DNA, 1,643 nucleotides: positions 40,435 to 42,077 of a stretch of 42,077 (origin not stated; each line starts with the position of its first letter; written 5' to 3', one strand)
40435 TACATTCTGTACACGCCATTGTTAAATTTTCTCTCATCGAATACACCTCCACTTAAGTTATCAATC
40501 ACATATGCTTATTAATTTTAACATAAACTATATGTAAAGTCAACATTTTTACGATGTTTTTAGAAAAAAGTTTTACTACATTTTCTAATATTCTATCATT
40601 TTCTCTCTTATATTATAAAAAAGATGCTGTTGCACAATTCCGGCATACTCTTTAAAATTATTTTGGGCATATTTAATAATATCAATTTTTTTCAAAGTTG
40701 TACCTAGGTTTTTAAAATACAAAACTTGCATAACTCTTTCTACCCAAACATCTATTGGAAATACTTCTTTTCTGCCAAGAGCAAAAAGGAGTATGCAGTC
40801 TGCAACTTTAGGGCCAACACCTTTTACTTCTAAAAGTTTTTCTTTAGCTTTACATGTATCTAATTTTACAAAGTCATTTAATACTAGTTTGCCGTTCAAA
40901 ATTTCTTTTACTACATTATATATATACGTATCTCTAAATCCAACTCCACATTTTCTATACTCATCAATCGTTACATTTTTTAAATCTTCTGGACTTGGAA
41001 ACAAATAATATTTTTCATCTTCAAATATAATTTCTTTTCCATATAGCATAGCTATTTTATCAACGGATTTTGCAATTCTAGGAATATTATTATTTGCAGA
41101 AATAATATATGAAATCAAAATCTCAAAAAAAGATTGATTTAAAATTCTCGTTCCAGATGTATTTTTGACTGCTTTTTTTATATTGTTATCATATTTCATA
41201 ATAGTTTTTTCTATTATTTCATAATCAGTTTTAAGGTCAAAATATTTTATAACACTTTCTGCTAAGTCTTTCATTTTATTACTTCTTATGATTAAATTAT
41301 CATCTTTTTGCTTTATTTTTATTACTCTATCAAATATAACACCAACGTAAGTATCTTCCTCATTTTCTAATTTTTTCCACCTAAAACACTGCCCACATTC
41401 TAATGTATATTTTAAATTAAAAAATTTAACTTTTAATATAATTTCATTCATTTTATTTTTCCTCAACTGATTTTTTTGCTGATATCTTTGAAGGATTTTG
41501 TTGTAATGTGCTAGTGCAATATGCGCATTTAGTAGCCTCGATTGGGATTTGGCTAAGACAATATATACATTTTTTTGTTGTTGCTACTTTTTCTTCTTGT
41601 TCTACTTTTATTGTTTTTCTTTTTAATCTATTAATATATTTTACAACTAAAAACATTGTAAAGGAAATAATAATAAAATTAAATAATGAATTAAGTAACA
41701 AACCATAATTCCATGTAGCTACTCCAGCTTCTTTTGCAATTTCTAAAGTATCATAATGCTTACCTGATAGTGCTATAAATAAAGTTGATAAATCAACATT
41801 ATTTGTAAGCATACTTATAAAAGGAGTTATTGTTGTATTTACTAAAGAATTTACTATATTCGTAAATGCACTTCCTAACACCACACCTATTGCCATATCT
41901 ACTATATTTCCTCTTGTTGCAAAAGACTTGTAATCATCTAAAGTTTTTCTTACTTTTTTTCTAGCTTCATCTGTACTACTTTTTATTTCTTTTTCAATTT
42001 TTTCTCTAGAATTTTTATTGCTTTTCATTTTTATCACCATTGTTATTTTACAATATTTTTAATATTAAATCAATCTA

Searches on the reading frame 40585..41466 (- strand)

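Call 88: search_protein_families(library=pfam, proteins=[window:40585-41466:-], max_evalue=0.001)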
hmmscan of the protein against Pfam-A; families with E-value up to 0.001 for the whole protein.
window:40585-41466:- (293 aa): 3 families
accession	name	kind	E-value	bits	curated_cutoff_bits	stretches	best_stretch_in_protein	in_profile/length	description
PF07934.18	OGG_N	-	1.1e-25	90.5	23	1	10-117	3-115/115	8-oxoguanine DNA glycosylase, N-terminal domain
PF00730.31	HhH-GPD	-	1.1e-07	32.6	26.2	1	118-252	1-89/108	HhH-GPD superfamily base excision DNA repair protein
PF00633.29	HHH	-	0.00035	20.7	24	0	209-228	11-30/30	Helix-hairpin-helix motif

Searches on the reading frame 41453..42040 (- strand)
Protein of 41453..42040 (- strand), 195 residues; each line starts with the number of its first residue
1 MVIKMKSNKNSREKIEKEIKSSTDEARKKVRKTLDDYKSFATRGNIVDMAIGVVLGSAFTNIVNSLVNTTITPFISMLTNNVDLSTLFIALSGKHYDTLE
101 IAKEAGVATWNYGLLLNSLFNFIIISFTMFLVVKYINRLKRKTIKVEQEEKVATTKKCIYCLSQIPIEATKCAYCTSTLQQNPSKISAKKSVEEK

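Call 88: search_protein_families(library=pfam, proteins=[window:41453-42040:-], max_evalue=0.001)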
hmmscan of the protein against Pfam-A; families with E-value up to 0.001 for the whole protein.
window:41453-42040:- (195 aa): 1 family
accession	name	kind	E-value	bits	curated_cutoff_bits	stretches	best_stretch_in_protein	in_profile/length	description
PF01741.23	MscL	-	4.8e-34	117.8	27.4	1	34-165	2-118/123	Large-conductance mechanosensitive channel, MscL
